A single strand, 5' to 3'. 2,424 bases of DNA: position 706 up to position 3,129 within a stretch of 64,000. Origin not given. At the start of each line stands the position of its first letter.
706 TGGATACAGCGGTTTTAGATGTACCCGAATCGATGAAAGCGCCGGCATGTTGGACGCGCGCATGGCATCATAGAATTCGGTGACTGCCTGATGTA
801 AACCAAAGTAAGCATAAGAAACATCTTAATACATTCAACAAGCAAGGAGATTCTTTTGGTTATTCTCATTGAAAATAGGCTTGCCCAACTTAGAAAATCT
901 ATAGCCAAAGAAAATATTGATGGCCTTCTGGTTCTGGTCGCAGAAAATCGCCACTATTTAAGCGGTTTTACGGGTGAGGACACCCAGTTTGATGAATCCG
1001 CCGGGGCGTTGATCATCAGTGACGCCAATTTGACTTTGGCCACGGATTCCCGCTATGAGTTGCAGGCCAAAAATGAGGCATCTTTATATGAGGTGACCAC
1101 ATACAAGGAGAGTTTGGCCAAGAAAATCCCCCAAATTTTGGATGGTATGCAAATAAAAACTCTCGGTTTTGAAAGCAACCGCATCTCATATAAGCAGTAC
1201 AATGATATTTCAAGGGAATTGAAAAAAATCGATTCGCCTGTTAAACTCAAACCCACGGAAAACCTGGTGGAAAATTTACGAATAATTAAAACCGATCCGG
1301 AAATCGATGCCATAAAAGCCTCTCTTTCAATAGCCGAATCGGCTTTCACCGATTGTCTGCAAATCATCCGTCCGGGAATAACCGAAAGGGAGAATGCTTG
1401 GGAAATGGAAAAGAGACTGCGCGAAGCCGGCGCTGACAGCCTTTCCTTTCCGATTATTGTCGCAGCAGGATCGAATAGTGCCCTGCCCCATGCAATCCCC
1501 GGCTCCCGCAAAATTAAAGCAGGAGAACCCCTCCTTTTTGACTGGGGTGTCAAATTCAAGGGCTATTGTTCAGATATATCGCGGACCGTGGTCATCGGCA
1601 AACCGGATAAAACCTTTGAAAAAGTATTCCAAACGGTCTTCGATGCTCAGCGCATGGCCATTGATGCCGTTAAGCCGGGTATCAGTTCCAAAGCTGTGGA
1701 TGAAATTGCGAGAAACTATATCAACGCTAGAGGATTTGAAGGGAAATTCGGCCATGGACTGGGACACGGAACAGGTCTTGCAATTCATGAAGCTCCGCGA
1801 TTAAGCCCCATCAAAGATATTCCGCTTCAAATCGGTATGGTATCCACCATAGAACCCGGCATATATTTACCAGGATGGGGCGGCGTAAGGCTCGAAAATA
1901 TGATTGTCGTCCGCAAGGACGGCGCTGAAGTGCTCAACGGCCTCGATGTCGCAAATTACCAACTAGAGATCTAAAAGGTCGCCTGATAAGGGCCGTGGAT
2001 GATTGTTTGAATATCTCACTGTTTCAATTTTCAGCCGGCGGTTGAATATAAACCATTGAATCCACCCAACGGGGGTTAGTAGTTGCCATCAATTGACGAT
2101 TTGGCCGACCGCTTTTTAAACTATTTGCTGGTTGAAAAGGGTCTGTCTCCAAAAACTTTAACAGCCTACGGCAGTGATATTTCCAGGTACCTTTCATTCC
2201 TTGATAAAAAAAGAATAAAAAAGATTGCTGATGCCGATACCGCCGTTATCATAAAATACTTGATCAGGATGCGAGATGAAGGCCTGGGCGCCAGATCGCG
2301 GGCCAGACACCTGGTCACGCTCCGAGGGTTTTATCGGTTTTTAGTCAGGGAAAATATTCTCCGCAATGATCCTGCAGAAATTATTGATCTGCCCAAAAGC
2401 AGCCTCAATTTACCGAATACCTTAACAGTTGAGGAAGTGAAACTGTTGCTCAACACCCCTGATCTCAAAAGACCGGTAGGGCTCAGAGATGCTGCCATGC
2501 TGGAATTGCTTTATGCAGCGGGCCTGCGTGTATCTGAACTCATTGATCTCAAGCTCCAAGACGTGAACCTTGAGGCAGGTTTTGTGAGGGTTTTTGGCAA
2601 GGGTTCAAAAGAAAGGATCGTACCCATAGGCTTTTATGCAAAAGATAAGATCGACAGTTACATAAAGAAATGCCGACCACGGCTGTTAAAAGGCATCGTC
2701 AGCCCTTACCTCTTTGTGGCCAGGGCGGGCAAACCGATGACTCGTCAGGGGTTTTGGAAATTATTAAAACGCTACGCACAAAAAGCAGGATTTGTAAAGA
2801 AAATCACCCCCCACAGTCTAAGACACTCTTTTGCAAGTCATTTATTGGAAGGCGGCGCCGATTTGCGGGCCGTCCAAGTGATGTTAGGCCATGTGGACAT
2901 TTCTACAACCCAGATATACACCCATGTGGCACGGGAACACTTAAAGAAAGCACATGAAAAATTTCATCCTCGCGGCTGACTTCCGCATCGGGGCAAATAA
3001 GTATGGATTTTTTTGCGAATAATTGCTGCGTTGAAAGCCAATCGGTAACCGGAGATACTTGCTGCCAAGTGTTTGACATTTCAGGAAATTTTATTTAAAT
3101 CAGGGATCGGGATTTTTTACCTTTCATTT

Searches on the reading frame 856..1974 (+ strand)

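Call 36: search_protein_families(library=ncbifam, proteins=[window:856-1974:+], max_evalue=0.000001)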
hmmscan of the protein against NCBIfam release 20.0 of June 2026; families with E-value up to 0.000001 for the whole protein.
window:856-1974:+ (372 aa): 14 families
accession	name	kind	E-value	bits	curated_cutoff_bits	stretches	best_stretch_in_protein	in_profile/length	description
NF040821.1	dipep_PepQ_Arch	equivalog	3.7e-71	239.9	630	1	8-360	2-338/346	Xaa-Pro dipeptidase PepQ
NF007310.0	PRK09795.1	equivalog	7.7e-69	232.2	393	1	8-362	3-350/361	aminopeptidase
NF011174.0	PRK14576.1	subfamily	2.7e-28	99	487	1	122-364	155-398/405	putative endopeptidase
NF008131.0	PRK10879.1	equivalog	2.3e-27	95.9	465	1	123-361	152-418/438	Xaa-Pro aminopeptidase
NF011173.0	PRK14575.1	equivalog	1.3e-25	90.2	850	1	133-363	167-398/406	putative peptidase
NF011720.0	PRK15173.1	subfamily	1.7e-25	89.7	420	1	133-363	104-335/343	peptidase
TIGR00500.1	met_pdase_I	equivalog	5.2e-25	88.4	171.35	1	144-337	3-204/247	type I methionyl aminopeptidase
NF038259.1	ectoine_DoeA_2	exception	8.6e-22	77.4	575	1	6-310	15-319/386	ectoine hydrolase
NF008970.0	PRK12318.1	equivalog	2.4e-19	69.7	267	1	143-337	42-245/291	methionyl aminopeptidase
TIGR02993.1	ectoine_eutD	equivalog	4.3e-15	55.7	613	1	123-361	137-381/391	ectoine hydrolase DoeA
NF010133.0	PRK13607.1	equivalog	1.6e-14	53.6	339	1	129-284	146-300/443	Xaa-Pro dipeptidase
NF009533.0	PRK12897.1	equivalog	4.5e-14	52.4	488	1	143-336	3-204/248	type I methionyl aminopeptidase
NF043017.1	DimsulpropLyDddP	equivalog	2.2e-08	33.3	600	1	129-360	190-433/443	dimethylsulfonioproprionate lyase DddP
TIGR00501.1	met_pdase_II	equivalog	3.6e-07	30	222.65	1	153-302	9-157/295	type II methionyl aminopeptidase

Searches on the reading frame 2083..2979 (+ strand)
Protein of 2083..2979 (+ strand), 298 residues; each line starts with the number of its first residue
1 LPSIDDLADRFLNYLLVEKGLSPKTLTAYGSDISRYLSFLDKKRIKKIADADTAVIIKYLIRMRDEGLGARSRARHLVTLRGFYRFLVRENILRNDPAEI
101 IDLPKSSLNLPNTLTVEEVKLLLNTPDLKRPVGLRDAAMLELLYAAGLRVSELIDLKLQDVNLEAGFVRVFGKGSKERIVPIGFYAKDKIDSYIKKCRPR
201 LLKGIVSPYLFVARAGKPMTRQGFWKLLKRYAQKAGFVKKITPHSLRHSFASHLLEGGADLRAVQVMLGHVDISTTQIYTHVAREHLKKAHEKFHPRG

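Call 36: search_protein_families(library=ncbifam, proteins=[window:2083-2979:+], max_evalue=0.000001)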
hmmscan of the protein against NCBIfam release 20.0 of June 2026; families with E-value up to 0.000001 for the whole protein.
window:2083-2979:+ (298 aa): 12 families
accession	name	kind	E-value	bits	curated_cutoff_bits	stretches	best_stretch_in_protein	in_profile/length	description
NF001399.0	PRK00283.1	subfamily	2.3e-113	378.4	279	1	6-298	7-299/300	tyrosine recombinase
TIGR02225.1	recomb_XerD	equivalog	5.8e-113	377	329.6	1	10-297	2-289/290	site-specific tyrosine recombinase XerD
TIGR02224.1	recomb_XerC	equivalog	1.7e-95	319.8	335.15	1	10-297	2-292/295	tyrosine recombinase XerC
NF002331.0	PRK01287.1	subfamily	8e-69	232.3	371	1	5-296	27-326/365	site-specific tyrosine recombinase XerC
NF040815.2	recomb_XerA_Arch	equivalog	1.2e-68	231.6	220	1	10-290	2-262/263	site-specific tyrosine recombinase/integron integrase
TIGR02249.1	integrase_gron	subfamily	7.2e-43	147.1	265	2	222-287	240-305/315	integron integrase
NF003462.0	PRK05084.1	equivalog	6.2e-36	123.9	267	1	135-294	196-356/360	tyrosine recombinase XerS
NF011946.0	PRK15417.1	equivalog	2.8e-25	89.2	435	1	218-284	251-317/337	integron integrase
NF007371.0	PRK09871.1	subfamily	1.4e-20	73.7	222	1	114-282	7-174/198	tyrosine-type DNA invertase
NF007370.0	PRK09870.1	subfamily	1.6e-17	63.8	221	1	111-281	10-178/200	tyrosine-type DNA invertase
NF040693.1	recomb_GmtY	equivalog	6.7e-14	52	340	1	204-288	347-438/441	gamma-mobile-trio recombinase GmtY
NF002685.0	PRK02436.1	equivalog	3.9e-09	36.7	178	1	14-275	7-239/245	site-specific tyrosine recombinase XerD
